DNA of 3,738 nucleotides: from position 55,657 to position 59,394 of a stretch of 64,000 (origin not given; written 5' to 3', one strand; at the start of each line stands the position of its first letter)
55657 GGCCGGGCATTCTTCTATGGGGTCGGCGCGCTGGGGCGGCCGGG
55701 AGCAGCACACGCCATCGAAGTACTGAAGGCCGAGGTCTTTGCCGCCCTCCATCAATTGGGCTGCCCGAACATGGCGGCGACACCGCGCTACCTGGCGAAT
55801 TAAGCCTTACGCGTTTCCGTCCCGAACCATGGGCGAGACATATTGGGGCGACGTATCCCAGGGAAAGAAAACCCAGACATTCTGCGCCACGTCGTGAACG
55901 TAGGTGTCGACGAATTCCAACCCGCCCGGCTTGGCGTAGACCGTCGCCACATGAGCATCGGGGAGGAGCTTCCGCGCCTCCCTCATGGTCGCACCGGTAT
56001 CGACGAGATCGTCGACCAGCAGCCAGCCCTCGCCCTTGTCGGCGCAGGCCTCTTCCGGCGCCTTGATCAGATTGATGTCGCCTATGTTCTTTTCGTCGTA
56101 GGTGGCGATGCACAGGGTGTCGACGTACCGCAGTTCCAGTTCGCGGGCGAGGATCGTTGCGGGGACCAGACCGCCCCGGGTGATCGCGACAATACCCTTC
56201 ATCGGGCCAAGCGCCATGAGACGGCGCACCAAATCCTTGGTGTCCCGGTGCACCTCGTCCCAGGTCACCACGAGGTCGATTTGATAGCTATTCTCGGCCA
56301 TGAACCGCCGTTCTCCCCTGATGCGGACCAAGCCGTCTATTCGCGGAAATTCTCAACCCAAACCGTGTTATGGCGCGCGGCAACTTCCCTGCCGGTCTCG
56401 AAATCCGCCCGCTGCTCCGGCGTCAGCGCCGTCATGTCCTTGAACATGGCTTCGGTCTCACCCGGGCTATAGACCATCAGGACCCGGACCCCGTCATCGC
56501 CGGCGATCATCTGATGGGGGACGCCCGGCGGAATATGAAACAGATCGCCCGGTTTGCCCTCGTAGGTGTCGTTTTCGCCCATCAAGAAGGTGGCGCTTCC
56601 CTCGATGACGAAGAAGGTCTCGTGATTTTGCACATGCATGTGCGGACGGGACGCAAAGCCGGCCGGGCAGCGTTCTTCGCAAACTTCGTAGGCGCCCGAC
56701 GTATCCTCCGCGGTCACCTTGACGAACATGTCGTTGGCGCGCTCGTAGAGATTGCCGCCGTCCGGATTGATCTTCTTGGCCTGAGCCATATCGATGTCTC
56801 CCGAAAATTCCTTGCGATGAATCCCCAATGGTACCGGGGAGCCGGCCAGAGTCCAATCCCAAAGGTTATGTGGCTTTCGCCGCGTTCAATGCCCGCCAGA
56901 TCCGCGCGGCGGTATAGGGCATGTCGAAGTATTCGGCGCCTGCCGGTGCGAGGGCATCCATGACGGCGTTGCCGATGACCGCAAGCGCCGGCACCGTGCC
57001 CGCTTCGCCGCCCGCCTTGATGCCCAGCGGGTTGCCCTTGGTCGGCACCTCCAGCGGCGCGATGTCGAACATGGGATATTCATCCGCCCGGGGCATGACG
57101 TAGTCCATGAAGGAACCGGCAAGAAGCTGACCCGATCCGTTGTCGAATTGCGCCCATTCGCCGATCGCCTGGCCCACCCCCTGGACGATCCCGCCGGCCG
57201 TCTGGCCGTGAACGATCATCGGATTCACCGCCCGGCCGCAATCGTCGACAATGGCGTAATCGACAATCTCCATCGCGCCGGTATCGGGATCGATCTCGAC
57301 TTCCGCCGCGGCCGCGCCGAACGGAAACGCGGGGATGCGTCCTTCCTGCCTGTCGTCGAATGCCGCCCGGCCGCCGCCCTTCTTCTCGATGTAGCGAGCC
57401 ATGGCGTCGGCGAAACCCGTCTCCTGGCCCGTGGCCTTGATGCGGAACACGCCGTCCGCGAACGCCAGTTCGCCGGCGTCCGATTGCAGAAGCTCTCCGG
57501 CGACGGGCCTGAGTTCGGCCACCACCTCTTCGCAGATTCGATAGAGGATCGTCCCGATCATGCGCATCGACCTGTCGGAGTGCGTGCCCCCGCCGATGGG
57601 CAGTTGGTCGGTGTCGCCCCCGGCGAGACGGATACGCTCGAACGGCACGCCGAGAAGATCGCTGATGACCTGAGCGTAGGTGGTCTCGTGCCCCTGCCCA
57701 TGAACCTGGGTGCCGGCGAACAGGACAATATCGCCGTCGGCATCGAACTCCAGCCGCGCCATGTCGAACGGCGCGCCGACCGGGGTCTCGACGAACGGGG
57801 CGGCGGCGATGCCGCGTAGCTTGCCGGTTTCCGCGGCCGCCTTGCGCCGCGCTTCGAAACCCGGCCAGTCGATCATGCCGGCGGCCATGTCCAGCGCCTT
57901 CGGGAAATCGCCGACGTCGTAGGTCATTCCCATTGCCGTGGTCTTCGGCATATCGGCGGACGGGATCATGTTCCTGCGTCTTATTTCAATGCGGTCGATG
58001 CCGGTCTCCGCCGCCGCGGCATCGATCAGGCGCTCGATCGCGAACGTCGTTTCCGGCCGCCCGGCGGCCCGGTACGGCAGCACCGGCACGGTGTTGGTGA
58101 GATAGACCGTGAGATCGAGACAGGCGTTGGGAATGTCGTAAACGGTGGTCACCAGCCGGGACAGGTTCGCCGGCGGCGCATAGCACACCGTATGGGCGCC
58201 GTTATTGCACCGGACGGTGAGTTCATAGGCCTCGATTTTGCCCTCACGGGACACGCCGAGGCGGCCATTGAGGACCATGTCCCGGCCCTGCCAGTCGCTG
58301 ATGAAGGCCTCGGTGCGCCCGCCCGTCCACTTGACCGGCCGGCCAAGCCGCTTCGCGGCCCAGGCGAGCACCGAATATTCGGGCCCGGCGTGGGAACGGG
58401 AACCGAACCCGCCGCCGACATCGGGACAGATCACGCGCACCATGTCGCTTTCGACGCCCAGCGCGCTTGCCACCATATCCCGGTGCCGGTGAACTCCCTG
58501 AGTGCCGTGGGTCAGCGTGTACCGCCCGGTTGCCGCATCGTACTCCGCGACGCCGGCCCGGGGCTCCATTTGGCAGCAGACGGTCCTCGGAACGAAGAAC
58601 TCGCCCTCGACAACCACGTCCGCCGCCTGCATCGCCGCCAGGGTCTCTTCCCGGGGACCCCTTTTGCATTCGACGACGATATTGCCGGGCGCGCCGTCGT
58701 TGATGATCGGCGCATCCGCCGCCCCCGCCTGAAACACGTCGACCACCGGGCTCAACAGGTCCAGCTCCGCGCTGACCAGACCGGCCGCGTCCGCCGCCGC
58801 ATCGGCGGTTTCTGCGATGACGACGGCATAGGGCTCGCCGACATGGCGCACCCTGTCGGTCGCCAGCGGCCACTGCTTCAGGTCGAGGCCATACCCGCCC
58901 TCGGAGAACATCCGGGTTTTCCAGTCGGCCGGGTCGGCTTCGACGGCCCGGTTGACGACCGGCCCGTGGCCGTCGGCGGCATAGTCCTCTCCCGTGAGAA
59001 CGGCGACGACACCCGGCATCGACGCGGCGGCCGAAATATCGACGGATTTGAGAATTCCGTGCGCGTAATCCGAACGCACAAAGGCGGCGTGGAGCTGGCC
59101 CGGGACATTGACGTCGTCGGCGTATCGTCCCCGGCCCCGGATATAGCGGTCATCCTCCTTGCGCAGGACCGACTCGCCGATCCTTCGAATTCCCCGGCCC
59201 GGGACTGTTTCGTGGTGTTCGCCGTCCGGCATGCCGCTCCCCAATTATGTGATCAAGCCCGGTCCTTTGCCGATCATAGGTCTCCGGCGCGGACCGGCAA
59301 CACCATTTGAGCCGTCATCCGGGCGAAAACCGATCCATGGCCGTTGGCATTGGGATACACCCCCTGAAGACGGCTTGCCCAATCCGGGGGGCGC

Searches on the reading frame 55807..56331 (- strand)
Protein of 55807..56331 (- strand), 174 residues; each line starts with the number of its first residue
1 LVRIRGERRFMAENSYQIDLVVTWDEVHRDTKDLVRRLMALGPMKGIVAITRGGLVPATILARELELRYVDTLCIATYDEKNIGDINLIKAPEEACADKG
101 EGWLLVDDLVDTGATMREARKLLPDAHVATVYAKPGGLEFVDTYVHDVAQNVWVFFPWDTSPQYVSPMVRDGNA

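Call 57: search_protein_families(library=pfam, proteins=[window:55807-56331:-], max_evalue=0.00001)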
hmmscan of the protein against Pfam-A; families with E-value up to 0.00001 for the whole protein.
window:55807-56331:- (174 aa): 1 family
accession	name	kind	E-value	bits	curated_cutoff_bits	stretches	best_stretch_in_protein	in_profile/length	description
PF00156.33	Pribosyltran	-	4e-15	55.9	26.3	1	47-164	33-157/158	Phosphoribosyl transferase domain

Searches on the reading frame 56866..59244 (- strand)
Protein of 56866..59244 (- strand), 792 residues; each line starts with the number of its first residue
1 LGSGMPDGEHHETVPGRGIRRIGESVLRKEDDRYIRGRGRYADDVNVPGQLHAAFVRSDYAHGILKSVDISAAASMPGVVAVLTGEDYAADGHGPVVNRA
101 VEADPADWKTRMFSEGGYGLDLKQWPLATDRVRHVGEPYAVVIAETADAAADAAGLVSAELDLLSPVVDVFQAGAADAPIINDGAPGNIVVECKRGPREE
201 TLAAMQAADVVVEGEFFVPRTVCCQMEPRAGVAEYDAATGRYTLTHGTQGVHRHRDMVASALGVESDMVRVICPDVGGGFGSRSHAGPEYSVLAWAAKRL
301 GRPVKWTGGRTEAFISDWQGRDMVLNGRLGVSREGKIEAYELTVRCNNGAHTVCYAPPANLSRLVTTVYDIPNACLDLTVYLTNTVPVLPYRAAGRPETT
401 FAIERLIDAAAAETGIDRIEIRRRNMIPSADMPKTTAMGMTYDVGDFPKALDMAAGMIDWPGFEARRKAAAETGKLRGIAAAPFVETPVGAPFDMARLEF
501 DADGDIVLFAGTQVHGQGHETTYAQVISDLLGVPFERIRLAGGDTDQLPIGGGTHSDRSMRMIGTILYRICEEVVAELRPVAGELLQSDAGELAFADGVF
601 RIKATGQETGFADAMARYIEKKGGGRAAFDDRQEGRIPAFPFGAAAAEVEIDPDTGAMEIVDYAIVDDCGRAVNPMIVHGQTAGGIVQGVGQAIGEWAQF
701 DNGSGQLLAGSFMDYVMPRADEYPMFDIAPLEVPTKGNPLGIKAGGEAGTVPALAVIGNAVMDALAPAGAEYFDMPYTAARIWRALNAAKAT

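Call 57: search_protein_families(library=pfam, proteins=[window:56866-59244:-], max_evalue=0.00001)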
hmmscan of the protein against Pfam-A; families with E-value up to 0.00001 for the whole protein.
window:56866-59244:- (792 aa): 3 families
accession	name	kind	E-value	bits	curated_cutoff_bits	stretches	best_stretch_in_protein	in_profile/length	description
PF02738.23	MoCoBD_1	-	1.5e-70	237.5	27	1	183-426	3-244/244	Molybdopterin cofactor-binding domain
PF20256.3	MoCoBD_2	-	5.4e-68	230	27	1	457-724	5-283/283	Molybdopterin cofactor-binding domain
PF01315.27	Ald_Xan_dh_C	-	2.6e-23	82.9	31.3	1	37-161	2-106/110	Aldehyde oxidase and xanthine dehydrogenase, a/b hammerhead domain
